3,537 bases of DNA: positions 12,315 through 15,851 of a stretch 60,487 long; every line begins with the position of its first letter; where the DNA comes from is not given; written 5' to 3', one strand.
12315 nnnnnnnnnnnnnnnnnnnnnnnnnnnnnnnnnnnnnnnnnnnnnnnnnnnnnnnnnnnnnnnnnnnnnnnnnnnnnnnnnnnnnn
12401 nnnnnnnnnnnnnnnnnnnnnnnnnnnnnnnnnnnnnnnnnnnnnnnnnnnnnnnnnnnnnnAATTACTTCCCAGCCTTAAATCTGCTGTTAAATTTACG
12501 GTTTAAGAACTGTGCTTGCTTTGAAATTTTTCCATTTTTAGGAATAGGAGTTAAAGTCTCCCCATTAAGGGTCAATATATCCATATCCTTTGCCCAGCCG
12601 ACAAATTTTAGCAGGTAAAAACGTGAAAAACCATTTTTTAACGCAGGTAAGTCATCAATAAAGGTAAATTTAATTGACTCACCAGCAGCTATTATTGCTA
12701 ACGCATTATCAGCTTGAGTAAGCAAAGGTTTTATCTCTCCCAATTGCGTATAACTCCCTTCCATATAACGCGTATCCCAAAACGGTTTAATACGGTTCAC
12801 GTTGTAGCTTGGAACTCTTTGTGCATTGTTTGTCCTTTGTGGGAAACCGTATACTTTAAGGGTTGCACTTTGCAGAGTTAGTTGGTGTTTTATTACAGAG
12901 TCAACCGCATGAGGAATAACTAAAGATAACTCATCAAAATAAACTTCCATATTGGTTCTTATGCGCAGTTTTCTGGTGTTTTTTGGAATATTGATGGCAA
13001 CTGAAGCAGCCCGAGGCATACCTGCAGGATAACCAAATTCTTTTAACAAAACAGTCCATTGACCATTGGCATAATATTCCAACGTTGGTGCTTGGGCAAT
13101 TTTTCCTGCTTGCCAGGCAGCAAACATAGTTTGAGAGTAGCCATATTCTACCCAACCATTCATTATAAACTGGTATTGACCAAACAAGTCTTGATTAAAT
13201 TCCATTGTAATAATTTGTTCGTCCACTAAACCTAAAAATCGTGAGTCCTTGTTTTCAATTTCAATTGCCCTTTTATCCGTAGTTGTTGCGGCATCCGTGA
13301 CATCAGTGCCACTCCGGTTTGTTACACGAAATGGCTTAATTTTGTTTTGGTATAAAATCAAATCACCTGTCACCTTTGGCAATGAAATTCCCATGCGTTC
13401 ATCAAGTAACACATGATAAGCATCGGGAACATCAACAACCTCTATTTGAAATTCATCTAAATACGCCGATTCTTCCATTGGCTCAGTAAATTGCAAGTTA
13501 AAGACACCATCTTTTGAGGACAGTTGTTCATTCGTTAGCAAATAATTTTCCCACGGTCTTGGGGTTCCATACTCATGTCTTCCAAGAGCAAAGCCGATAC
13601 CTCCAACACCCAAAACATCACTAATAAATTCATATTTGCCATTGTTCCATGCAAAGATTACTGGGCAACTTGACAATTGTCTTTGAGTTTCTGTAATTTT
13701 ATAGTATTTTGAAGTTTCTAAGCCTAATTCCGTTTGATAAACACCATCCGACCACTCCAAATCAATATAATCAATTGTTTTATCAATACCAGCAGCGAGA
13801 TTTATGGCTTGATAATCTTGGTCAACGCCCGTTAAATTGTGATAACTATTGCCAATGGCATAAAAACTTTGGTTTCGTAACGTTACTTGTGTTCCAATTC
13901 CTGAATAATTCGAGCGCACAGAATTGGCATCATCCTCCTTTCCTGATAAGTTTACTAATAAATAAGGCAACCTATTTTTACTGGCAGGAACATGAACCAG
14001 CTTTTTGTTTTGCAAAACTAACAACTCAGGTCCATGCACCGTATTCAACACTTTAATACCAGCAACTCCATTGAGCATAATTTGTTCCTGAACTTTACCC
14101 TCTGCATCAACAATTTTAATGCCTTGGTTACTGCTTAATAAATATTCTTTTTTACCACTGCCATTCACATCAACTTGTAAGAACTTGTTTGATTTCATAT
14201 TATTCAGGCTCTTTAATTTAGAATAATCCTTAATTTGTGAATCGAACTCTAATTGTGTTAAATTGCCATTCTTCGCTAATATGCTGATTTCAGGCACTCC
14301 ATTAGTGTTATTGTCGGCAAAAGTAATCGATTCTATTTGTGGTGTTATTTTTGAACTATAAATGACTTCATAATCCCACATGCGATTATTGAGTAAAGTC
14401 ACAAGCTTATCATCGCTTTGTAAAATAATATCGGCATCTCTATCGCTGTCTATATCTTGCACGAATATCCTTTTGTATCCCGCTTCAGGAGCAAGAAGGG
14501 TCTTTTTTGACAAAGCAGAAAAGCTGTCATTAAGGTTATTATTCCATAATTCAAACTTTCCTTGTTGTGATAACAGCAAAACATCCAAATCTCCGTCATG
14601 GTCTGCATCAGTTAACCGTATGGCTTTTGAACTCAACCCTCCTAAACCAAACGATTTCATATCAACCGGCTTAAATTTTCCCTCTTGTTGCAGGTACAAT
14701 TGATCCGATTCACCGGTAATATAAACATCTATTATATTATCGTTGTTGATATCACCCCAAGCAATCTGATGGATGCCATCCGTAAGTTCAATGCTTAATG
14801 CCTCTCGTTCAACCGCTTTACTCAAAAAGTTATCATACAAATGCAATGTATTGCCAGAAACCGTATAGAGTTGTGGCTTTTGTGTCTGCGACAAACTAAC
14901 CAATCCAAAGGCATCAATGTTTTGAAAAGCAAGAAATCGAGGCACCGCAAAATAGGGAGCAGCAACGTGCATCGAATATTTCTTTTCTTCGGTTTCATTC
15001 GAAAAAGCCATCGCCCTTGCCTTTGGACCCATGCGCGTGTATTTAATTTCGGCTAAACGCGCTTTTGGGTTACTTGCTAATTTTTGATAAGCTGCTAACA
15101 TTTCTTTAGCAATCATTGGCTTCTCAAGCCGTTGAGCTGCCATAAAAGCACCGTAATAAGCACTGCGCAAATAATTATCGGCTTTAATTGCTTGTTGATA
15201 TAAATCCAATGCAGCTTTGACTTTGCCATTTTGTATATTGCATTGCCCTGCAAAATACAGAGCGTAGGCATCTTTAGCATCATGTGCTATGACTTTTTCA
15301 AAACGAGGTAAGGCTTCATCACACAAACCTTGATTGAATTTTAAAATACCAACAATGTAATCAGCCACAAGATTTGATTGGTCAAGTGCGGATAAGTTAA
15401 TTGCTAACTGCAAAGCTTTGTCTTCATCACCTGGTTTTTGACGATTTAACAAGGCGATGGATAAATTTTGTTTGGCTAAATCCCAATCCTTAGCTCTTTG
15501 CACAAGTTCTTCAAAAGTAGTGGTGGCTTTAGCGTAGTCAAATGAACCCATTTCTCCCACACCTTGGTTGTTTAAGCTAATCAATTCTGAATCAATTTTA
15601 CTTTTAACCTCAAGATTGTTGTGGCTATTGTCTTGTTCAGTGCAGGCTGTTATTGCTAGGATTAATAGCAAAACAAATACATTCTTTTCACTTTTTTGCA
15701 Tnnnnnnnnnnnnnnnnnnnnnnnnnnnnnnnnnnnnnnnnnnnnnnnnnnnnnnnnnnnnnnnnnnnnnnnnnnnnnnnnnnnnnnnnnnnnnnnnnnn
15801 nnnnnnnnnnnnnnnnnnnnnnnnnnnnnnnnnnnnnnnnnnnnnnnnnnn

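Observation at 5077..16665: Five-gene translationally coupled operon (CN-hydrolase / TPR-FG-GAP lipoprotein / 5-TM pentahaem cytochrome-TPR / CRTAC1 propeller / MASE1-GGDEF-EAL): candidate uncharacterised envelope redox-signalling system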

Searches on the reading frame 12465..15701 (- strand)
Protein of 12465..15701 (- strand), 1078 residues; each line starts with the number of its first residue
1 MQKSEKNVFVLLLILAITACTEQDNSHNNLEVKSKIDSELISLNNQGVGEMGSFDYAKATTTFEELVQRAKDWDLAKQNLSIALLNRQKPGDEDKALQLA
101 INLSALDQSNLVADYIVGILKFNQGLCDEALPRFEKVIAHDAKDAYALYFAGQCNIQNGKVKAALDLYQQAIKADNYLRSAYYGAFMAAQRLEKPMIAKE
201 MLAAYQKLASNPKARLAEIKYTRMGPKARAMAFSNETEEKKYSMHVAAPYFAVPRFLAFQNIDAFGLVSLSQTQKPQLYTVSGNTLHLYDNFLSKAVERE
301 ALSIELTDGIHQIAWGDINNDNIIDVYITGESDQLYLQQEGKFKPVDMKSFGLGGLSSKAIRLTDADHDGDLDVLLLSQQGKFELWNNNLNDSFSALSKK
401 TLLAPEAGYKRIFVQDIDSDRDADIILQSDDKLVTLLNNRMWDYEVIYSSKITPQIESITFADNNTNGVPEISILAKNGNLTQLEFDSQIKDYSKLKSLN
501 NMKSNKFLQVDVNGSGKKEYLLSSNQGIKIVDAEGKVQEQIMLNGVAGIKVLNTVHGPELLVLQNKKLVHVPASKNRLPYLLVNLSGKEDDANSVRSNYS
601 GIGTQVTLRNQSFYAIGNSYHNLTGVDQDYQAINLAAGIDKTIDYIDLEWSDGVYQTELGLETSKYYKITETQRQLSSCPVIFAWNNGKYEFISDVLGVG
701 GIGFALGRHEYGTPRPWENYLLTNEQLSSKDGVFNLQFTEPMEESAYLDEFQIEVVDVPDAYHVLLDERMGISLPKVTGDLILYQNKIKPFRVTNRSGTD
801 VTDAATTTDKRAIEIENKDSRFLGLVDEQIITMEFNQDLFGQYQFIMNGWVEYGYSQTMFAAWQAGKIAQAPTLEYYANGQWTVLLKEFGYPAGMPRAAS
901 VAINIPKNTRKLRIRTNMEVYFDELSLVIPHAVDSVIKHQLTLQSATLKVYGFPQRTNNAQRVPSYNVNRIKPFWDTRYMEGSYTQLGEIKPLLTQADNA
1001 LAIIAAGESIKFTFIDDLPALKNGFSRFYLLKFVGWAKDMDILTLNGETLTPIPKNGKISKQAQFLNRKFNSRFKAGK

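Call 4: search_protein_families(library=pfam, proteins=[window:12465-15701:-], max_evalue=0.01)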
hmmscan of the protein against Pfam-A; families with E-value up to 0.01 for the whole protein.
window:12465-15701:- (1078 aa): 6 families
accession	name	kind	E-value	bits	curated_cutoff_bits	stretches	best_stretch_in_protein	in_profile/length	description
PF13517.12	FG-GAP_3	-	1.3e-14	54.9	26.9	2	317-375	1-60/61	FG-GAP-like repeat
PF13432.12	TPR_16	-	2.2e-08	34.8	32.7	1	119-176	5-62/65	Tetratricopeptide repeat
PF07719.23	TPR_2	-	3.1e-05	24.2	27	0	145-175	1-31/34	Tetratricopeptide repeat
PF14559.12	TPR_19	-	5.8e-05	23.8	25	1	128-176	8-56/68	Tetratricopeptide repeat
PF13424.12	TPR_12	-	0.00012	22.7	30.1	1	126-174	18-74/77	Tetratricopeptide repeat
PF12895.13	ANAPC3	-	0.00026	21.6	27.2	1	124-182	2-60/82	Anaphase-promoting complex, cyclosome, subunit 3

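Call 5: search_protein_families(library=ncbifam, proteins=[window:12465-15701:-], max_evalue=0.01)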
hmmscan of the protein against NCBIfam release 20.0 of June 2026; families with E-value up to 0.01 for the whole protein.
window:12465-15701:- (1078 aa): 6 families
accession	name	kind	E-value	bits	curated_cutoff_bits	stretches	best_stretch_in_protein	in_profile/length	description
TIGR02917.1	PEP_TPR_lipo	equivalog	5.3e-05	21.3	312.2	1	55-180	242-432/899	XrtA/PEP-CTERM system TPR-repeat protein PrsT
TIGR02552.1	LcrH_SycD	equivalog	0.00016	21.4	104.8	1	103-213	10-120/136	SycD/LcrH family type III secretion system chaperone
NF040959.1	MamA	equivalog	0.00017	21.1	200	1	56-175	53-169/204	magnetosome protein MamA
NF008757.0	PRK11788.1-5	equivalog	0.00086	18.6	363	1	57-223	124-293/388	lipopolysaccharide assembly protein LapB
NF000157.1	fusid_est_FusH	equivalog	0.0022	16.7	999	1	364-480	266-392/520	fusidic acid esterase FusH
NF053607.1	CHU_0125_OmpA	equivalog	0.0043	15.6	620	1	118-214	26-122/639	CHU_0125 family OmpA-like outer membrane integrity protein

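Call 21: search_solved_structures(query=window:12465-15701:-, max_evalue=1)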
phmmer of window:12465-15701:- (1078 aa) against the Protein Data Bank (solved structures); distinct sequences matched with E-value up to 1: 30.
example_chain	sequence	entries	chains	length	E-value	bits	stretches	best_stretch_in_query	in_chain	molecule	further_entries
9qhb_A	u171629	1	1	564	1.5e-19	72.5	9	88-184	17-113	Engineered tetratricopeptide repeat protein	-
8bu0_A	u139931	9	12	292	1.3e-13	52.9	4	89-184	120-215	Consensus tetratricopeptide repeat protein | Crystal structure of an 8-repeat consensus TPR superhelix with Zinc. | Monomer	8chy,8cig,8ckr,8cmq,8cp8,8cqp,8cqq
9qhc_A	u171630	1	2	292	1.3e-09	39.6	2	89-184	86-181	Engineered tetratricopeptide repeat protein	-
8ch0_A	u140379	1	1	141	1.5e-06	29.5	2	113-184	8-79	Consensus tetratricopeptide repeat protein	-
2fo7_A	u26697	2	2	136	1.8e-06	29.2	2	115-184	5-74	SYNTHETIC CONSENSUS TPR PROTEIN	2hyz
1na0_A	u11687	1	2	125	4.1e-06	28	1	88-176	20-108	designed protein CTPR3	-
3vtx_A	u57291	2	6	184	6.4e-05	24.1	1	88-184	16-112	MamA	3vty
2q7f_A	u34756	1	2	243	0.00017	22.7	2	80-173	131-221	YrrB protein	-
3kd7_A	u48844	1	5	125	0.00019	22.5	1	88-176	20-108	CTPR390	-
5hrz_A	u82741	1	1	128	0.00067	20.7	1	101-177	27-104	TPR domain protein 1na0C3_3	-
6vfi_B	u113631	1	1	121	0.00068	20.7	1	106-176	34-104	O43_dn18B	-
6v8e_A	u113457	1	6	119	0.00076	20.5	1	106-176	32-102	Designed protein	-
6vfj_B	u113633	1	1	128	0.0014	19.7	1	106-185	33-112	I53_dn5B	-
6vl6_A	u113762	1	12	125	0.0018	19.3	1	101-176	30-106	T33_dn2A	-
1na3_A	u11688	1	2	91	0.0019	19.2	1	106-176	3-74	designed protein CTPR2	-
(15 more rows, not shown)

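Call 44: find_homologous_proteins(query=window:12465-15701:-)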
Query window:12465-15701:- (1078 aa): 371 proteins with E <= 0.001 among 8000 candidates; the best 120 are listed.
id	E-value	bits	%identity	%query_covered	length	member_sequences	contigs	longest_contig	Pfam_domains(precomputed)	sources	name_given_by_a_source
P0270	0.0e+0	2339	96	100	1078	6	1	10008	PF13517.13,PF13432.13,PF07719.24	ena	-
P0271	0.0e+0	1996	80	100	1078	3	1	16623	PF13517.13,PF13432.13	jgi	jgi:tetratricopeptide (TPR) repeat protein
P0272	0.0e+0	1734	70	100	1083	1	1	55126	PF14559.13,PF13517.13,PF00515.35,PF12895.14,PF13432.13,PF07719.24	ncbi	-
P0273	0.0e+0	1513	62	100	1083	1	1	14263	PF13517.13,PF12895.14,PF13432.13,PF07719.24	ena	-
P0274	0.0e+0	1510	63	100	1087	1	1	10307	PF14559.13,PF13517.13,PF13432.13,PF07719.24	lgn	-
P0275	0.0e+0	1485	61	99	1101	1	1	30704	PF23914.2,PF13517.13,PF13432.13,PF07719.24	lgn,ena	-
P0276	0.0e+0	1484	61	99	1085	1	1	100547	PF13517.13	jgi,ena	jgi:tetratricopeptide (TPR) repeat protein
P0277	0.0e+0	1482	60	99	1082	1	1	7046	PF13517.13,PF13432.13,PF07719.24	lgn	-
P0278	0.0e+0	1473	61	100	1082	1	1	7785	PF13517.13,PF13432.13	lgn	-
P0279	0.0e+0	1467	62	97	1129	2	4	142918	PF13517.13,PF13432.13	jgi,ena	-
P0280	0.0e+0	1448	59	100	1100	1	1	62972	PF13517.13,PF13432.13,PF07593.19,PF07719.24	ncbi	-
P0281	0.0e+0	1441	59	100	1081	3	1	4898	PF14559.13,PF23914.2,PF13517.13,PF13432.13,PF07719.24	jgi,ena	-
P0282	0.0e+0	1440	61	97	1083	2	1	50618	PF14559.13,PF13517.13,PF00515.35,PF12895.14,PF07719.24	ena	-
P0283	0.0e+0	1437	60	100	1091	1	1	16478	PF13517.13,PF13432.13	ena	-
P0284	0.0e+0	1435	59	100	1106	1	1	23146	PF23914.2,PF13517.13,PF13432.13,PF13181.13,PF07719.24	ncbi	-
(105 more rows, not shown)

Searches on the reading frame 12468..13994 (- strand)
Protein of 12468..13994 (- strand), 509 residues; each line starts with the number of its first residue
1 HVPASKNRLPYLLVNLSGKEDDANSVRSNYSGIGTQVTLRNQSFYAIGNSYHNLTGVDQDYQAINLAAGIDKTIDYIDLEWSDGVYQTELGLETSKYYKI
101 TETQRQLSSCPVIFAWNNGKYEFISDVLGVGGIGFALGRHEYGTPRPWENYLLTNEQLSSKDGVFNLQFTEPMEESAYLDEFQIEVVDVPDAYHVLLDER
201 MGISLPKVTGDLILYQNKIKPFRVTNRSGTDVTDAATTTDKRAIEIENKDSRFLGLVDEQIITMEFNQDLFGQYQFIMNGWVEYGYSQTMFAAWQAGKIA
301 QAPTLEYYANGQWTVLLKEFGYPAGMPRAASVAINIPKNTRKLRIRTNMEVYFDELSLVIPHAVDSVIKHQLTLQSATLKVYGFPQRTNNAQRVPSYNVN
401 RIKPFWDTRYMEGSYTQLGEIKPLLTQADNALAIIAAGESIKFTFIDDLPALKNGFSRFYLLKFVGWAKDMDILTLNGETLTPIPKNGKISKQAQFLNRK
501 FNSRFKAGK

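Call 64: predict_structure(alignment_id=A5)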
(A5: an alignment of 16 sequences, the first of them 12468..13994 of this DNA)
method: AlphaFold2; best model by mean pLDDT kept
length: 509 residues; sequences in the alignment: 16
mean_pLDDT: 78.6   pTM: 0.80
mean pLDDT of the five models: 78.6, 77.9, 77.3, 76.0, 76.0
residues with pLDDT >= 90: 191; 70-90: 168; 50-70: 96; < 50: 54
segments of 3 or more residues with pLDDT < 50: 19-26, 54-60, 103-108, 131-134, 408-415, 471-485, 506-509
pLDDT, mean of each block of 10 residues (from residue 1): 62 63 47 74 80 48 72 80 65 69 52 91 82 49 72 93 94 75 97 93 80 96 96 93 84 79 96 95 68 70 91 91 77 94 93 95 96 95 79 85 59 58 89 82 96 96 82 36 54 87 54
secondary structure, 60 per line:
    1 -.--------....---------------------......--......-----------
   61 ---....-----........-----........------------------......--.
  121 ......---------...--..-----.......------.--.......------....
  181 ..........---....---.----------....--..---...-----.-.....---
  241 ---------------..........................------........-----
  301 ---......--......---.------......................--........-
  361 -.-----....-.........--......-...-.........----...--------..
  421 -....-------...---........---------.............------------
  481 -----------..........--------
elements in order: E11-14 E36-41 E44-49 E64-67 E73-80 E86-93 E112-117 E120-126 E136-138 E148-154 E164-170 E177-190 E194-197 E212-215 E223-225 H233-236 E256-281 H288-295 E304-309 E312-317 E328-349 E352-359 E368-371 E373-381 E384-389 E395-403 H422-425 E433-435 E439-446 E456-468 H492-501

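Call 67: fold_search(model_id=the predicted structure, library=pdb)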
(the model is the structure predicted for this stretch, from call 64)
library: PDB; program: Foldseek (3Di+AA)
matches with E <= 10: 1546; with E <= 0.001: 13
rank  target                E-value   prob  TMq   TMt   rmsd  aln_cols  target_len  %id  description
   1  1ohf_C                1.7e-04  0.14  0.09  0.09  26.0       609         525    7  The refined structure of Nudaurelia capensis omega virus (released 2004-02-26)
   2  7vnn_D                2.2e-04  0.72  0.17  0.14  30.5       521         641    9  Complex structure of Clostridioides difficile enzymatic component (CDTa) and binding component (CDTb) pore with long s (released 2022-10-26)
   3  7vrn_A                3.6e-04  0.16  0.09  0.11  25.2       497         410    8  Structure of infectious bursal disease virus Gt strain (released 2022-03-30)
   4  4qaw_D                4.0e-04  0.87  0.15  0.15  20.6       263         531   12  Structure of modular Xyn30D from Paenibacillus barcinonensis (released 2014-10-08)
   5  4qaw_C                4.5e-04  0.84  0.15  0.14  20.5       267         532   12  Structure of modular Xyn30D from Paenibacillus barcinonensis (released 2014-10-08)
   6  4qaw_B                5.5e-04  0.89  0.15  0.15  19.9       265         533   12  Structure of modular Xyn30D from Paenibacillus barcinonensis (released 2014-10-08)
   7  4qaw_E                6.2e-04  0.96  0.17  0.16  20.9       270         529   11  Structure of modular Xyn30D from Paenibacillus barcinonensis (released 2014-10-08)
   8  8tar_L                7.2e-04  1.00  0.18  0.43   6.4       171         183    9  APC/C-CDH1-UBE2C-Ubiquitin-CyclinB-NTD (released 2023-09-27)
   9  6mf2_A                7.6e-04  0.77  0.18  0.09  21.6       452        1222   10  Improved Model of Human Coagulation Factor VIII (released 2019-09-11)
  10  2gsy_P                7.6e-04  0.12  0.09  0.11  24.7       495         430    9  The 2.6A structure of Infectious Bursal Virus Derived T=1 Particles (released 2006-07-18)
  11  7anm_B                7.6e-04  0.12  0.10  0.10  26.7       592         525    8  Nudaurelia capensis omega virus capsid: virus-like particles expressed in Nicotiana benthamiana (released 2021-08-25)
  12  3fbm                  8.1e-04  0.13  0.10  0.11  24.9       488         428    8  D431N Mutant VP2 Protein of Infectious Bursal Disease Virus; Derived T=1 Particles (released 2009-01-13)
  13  6q63_A                9.5e-04  0.80  0.14  0.10  17.4       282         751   10  BT0459 (released 2019-05-08)
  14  4qaw_A                1.0e-03  0.96  0.17  0.16  20.2       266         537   12  Structure of modular Xyn30D from Paenibacillus barcinonensis (released 2014-10-08)
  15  6wbx                  1.0e-03  0.41  0.15  0.07  19.9       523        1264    8  Single-Particle Cryo-EM Structure of Arabinofuranosyltransferase AftD from Mycobacteria, Mutant R1389S Class 1 (released 2020-05-13)
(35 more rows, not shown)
